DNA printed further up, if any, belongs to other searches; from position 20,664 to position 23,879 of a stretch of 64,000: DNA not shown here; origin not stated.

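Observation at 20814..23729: Tandem CbbX/SpoVK-type AAA+ ATPase with a 430-aa unknown N-terminal domain as the lead gene of the RT operon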

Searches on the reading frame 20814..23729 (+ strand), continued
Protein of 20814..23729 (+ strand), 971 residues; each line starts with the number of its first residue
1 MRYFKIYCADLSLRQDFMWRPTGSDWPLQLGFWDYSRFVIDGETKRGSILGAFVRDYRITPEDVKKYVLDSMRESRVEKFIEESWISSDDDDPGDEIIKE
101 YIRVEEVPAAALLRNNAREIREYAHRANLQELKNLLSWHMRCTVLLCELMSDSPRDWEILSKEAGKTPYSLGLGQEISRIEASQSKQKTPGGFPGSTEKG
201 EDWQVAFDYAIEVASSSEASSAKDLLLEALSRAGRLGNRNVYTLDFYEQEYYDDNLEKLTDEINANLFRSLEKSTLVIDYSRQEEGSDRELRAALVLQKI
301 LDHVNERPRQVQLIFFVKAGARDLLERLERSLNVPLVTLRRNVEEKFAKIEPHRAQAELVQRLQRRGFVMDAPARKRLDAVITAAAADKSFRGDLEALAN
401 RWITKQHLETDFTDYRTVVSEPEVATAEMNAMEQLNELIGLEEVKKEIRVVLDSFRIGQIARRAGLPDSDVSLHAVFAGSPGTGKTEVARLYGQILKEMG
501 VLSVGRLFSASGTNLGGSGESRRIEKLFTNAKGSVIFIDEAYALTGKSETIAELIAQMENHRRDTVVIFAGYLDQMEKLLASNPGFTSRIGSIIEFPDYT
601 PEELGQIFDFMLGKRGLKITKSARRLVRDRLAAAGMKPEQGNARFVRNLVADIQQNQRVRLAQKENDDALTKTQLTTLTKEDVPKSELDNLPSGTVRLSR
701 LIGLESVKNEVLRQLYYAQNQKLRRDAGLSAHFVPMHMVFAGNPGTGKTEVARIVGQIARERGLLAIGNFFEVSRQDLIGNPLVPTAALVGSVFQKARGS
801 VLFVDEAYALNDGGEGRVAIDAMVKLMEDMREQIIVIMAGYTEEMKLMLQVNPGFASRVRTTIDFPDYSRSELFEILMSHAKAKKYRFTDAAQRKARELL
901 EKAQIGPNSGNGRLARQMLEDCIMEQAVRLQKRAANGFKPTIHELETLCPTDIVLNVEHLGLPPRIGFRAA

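Call 15: find_encoding_contigs(protein=P0010, flank=10000, max_places=3)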
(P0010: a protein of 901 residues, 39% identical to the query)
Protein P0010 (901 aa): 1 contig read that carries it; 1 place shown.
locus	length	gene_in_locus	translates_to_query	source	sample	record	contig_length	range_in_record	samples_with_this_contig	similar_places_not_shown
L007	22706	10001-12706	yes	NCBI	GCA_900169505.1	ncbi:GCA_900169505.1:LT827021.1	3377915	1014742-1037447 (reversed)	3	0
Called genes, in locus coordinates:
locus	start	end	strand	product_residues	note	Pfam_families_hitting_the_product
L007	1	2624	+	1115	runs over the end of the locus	PF00580:UvrD-helicase, PF13245:AAA_19, PF13604:AAA_30 (faint), PF13245:AAA_19 (weak), PF13361:UvrD_C, PF13538:UvrD_C_2 (faint)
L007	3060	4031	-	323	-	PF00535:Glycos_transf_2, PF13641:Glyco_tranf_2_3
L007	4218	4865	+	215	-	-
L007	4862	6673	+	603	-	PF00512:HisKA, PF02518:HATPase_c, PF00072:Response_reg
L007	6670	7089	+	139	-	PF04138:GtrA_DPMS_TM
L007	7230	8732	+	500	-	PF01938:TRAM, PF02475:TRM5-TYW2_MTfase (faint), PF05958:tRNA_U5-meth_tr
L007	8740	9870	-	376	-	-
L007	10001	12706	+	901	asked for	PF13401:AAA_22 (faint), PF07728:AAA_5 (faint), PF00004:AAA, PF17866:AAA_lid_6, PF00004:AAA, PF17866:AAA_lid_6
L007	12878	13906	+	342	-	-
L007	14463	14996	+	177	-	PF00160:Pro_isomerase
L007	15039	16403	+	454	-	PF00515:TPR_1 (faint), PF07719:TPR_2 (faint), PF13174:TPR_6 (faint), PF13176:TPR_7 (faint), PF13181:TPR_8 (faint), PF13374:TPR_10 (faint), PF13424:TPR_12 (faint), PF13432:TPR_16, +3 more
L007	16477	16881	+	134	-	PF00334:NDK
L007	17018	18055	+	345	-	PF14697:Fer4_21 (faint), PF12797:Fer4_2 (faint), PF00037:Fer4 (faint), PF13237:Fer4_10 (faint), PF17179:Fer4_22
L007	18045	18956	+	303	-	PF00970:FAD_binding_6 (weak), PF00175:NAD_binding_1, PF10418:DHODB_Fe-S_bind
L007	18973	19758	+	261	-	PF01058:Oxidored_q6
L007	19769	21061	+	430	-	PF00374:NiFeSe_Hases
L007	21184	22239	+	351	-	PF00022:Actin (weak), PF06723:MreB_Mbl, PF00012:HSP70, PF14450:FtsA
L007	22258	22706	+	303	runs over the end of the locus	PF04085:MreC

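Call 18: find_encoding_contigs(protein=P0001, flank=10000, max_places=3)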
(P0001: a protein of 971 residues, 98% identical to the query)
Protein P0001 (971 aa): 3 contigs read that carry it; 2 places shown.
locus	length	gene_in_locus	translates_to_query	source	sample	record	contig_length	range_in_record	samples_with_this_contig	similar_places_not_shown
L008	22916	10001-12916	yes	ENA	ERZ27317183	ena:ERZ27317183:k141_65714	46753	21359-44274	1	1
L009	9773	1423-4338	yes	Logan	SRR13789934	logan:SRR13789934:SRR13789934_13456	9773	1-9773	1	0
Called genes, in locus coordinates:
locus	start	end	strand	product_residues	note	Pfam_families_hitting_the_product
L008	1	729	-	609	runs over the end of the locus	PF00089:Trypsin, PF13365:Trypsin_2, PF04122:CW_binding_2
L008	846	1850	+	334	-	-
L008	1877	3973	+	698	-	PF03176:MMPL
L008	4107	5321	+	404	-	-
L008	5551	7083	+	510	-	PF05222:AlaDh_PNT_N, PF01262:AlaDh_PNT_C, PF12769:PNTB_4TM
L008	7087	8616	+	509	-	PF02233:PNTB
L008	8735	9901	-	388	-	-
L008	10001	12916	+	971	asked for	PF07728:AAA_5 (faint), PF13401:AAA_22 (faint), PF27394:Aq_aa27 (faint), PF05496:RuvB_N (faint), PF00004:AAA, PF17866:AAA_lid_6, PF00004:AAA, PF17866:AAA_lid_6, +1 more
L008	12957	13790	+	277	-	-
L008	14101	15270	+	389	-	PF00078:RVT_1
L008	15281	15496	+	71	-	-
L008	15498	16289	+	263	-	-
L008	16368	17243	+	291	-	-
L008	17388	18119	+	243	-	PF00149:Metallophos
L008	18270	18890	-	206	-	PF00081:Sod_Fe_N, PF02777:Sod_Fe_C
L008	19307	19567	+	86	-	-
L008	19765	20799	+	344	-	-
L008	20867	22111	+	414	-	PF08378:NERD (weak)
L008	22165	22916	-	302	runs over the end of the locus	PF19263:DUF5906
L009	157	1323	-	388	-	-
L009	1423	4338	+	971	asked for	PF07728:AAA_5 (faint), PF13401:AAA_22 (faint), PF27394:Aq_aa27 (faint), PF05496:RuvB_N (faint), PF00004:AAA, PF17866:AAA_lid_6, PF00004:AAA, PF17866:AAA_lid_6, +1 more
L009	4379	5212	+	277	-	-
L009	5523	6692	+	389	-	PF00078:RVT_1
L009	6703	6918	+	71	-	-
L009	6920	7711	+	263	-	-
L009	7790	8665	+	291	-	-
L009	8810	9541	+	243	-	PF00149:Metallophos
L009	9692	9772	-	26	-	?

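Call 19: find_encoding_contigs(protein=P0003, flank=10000, max_places=2)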
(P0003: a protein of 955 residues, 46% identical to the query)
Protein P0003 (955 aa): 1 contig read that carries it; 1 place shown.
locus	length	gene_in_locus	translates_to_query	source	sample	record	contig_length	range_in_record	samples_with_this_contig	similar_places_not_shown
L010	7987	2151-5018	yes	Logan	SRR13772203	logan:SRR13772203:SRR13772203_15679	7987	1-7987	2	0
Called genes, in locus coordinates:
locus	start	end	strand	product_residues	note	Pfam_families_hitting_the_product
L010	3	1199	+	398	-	?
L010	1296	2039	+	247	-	PF00149:Metallophos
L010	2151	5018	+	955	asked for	PF13401:AAA_22 (faint), PF20720:nSTAND3 (faint), PF05496:RuvB_N (faint), PF27394:Aq_aa27 (faint), PF00004:AAA, PF17866:AAA_lid_6, PF00004:AAA, PF17866:AAA_lid_6, +2 more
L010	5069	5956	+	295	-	-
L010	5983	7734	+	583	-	PF13280:WYL (weak), PF25583:WCX, PF04542:Sigma70_r2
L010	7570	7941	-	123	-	-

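Call 20: find_encoding_contigs(protein=P0014, flank=10000, max_places=2)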
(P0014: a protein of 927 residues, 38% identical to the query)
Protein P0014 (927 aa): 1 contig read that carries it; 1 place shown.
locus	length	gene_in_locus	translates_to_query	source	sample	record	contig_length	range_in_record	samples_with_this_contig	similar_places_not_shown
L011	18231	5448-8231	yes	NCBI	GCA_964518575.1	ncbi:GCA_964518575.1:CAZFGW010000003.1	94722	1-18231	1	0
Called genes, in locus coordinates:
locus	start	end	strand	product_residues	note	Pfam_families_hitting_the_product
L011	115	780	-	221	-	PF00702:Hydrolase, PF12710:HAD, PF13419:HAD_2, PF13242:Hydrolase_like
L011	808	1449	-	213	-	PF00149:Metallophos (weak), PF12850:Metallophos_2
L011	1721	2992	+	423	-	PF10112:Halogen_Hydrol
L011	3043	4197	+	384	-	PF05816:TelA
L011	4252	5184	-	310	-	PF00291:PALP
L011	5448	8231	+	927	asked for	PF13401:AAA_22 (faint), PF05496:RuvB_N (faint), PF00004:AAA (weak), PF07728:AAA_5 (faint), PF17866:AAA_lid_6, PF00004:AAA, PF17866:AAA_lid_6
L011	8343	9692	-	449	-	PF13426:PAS_9 (faint), PF08447:PAS_3, PF00990:GGDEF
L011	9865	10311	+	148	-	PF02580:Tyr_Deacylase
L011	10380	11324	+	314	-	PF00389:2-Hacid_dh, PF02826:2-Hacid_dh_C, PF00670:AdoHcyase_NAD (weak)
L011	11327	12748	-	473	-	PF00171:Aldedh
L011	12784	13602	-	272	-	PF00106:adh_short, PF08659:KR, PF13561:adh_short_C2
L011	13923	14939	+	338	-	PF20434:BD-FAE, PF07859:Abhydrolase_3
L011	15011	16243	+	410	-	PF16911:PapA_C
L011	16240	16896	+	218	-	PF19845:DUF6320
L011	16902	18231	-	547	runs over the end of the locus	PF05167:DUF711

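Call 21: find_encoding_contigs(protein=P0016, flank=10000, max_places=3)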
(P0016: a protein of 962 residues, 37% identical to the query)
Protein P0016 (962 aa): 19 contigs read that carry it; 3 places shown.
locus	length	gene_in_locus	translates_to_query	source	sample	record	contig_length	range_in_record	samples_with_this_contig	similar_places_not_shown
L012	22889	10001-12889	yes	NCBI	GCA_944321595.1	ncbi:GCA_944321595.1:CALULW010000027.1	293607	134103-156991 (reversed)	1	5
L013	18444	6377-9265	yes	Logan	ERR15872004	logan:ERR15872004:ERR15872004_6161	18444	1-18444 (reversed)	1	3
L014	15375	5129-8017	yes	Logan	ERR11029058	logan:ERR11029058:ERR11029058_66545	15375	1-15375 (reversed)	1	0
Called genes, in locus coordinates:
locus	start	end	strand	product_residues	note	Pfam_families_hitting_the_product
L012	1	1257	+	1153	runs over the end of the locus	PF02811:PHP, PF07733:DNA_pol3_alpha, PF17657:DNA_pol3_finger, PF14579:HHH_6, PF01336:tRNA_anti-codon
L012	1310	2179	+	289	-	PF01416:PseudoU_synth_1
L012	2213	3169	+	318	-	-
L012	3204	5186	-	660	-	PF13522:GATase_6, PF13537:GATase_7, PF00733:Asn_synthase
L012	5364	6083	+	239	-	PF12728:HTH_17 (faint)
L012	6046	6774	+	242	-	-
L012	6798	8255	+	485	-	PF22507:DUF6994 (faint)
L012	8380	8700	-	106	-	PF05016:ParE_toxin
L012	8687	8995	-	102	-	PF02604:PhdYeFM_antitox (weak)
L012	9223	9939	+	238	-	PF00149:Metallophos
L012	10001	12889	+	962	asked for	PF13401:AAA_22 (faint), PF07728:AAA_5 (faint), PF05496:RuvB_N (faint), PF00004:AAA, PF13245:AAA_19 (faint), PF17866:AAA_lid_6, PF00004:AAA, PF17866:AAA_lid_6, +1 more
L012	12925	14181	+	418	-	PF00152:tRNA-synt_2 (faint), PF13393:tRNA-synt_His, PF00587:tRNA-synt_2b (weak)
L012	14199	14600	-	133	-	PF11554:DUF3232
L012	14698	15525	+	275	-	PF00149:Metallophos (weak)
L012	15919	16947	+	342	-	-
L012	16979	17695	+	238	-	-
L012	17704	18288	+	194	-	-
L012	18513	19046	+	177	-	PF06355:Aegerolysin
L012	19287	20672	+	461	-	PF00209:SNF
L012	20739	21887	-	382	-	PF00990:GGDEF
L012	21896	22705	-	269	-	PF03446:NAD_binding_2 (weak), PF03807:F420_oxidored, PF14748:P5CR_dimer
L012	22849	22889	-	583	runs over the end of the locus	PF00664:ABC_membrane, PF00005:ABC_tran, PF02463:SMC_N (faint), PF13304:AAA_21 (weak)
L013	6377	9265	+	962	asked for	PF13401:AAA_22 (faint), PF07728:AAA_5 (faint), PF05496:RuvB_N (faint), PF00004:AAA, PF13245:AAA_19 (faint), PF17866:AAA_lid_6, PF00004:AAA, PF17866:AAA_lid_6, +1 more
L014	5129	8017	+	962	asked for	PF13401:AAA_22 (faint), PF07728:AAA_5 (faint), PF05496:RuvB_N (faint), PF00004:AAA, PF13245:AAA_19 (faint), PF17866:AAA_lid_6, PF00004:AAA, PF17866:AAA_lid_6, +1 more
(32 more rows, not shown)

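Call 39: search_protein_families(library=pfam, proteins=[L010:5069-5956:+, L007:12878-13906:+, L001:12981-13853:+, L012:12925-14181:+, L003:16230-16868:+], max_evalue=0.1)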
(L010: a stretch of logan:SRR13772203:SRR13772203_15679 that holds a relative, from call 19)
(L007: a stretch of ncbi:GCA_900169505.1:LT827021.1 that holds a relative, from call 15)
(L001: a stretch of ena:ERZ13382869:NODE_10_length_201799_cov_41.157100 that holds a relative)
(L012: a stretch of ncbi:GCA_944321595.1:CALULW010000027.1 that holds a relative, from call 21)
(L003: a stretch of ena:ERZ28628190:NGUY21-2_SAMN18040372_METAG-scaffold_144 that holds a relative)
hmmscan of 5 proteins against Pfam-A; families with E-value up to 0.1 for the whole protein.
L010:5069-5956:+ (295 aa): 0 families

L007:12878-13906:+ (342 aa): 1 family
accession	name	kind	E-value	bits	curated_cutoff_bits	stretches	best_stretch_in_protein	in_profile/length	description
PF22507.2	DUF6994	-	0.054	13.6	27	0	166-223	92-141/226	Family of unknown function (DUF6994)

L001:12981-13853:+ (290 aa): 0 families

L012:12925-14181:+ (418 aa): 5 families
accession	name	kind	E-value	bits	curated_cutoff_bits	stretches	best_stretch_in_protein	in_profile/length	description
PF13393.11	tRNA-synt_His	-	6.4e-44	150.9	25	1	9-337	1-308/308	Histidyl-tRNA synthetase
PF00587.30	tRNA-synt_2b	-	6.8e-08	33.2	29.3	1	105-212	31-125/179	tRNA synthetase class II core domain (G, H, P, S and T)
PF00152.25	tRNA-synt_2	-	2.3e-06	27.4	25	1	16-49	20-53/308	tRNA synthetases class II (D, K and N)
PF01409.25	tRNA-synt_2d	-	0.0085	16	19.8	1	99-174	92-163/246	tRNA synthetases class II core domain (F)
PF10073.14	GapR_DNA-bd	-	0.052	13.6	22.6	0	362-393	7-38/72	GapR-like, DNA-binding domain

L003:16230-16868:+ (212 aa): 1 family
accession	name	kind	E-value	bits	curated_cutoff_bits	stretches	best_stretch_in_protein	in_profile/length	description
PF22303.2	OspG_kinase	-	0.018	15.5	27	1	145-196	65-116/152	Protein kinase OspG, kinase domain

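Call 78: search_protein_families(library=phrogs, proteins=[L007:12878-13906:+], max_evalue=0.01)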
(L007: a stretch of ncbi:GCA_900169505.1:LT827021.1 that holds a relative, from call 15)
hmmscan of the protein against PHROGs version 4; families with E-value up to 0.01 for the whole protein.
L007:12878-13906:+ (342 aa): 0 families

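Call 90: search_solved_structures(query=window:20814-23726:+, max_evalue=1e-10)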
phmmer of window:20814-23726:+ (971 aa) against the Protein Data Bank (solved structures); distinct sequences matched with E-value up to 1e-10: 3.
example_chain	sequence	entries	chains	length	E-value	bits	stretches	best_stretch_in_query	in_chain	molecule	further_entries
3zuh_A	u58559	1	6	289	9.8e-40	139.5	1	700-937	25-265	PROTEIN CBBX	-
3syk_A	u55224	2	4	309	1.1e-39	139.4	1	700-937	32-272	Protein CbbX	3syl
9lur_A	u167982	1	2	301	3.7e-33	117.8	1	694-924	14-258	ESX-1 secretion system protein EccA1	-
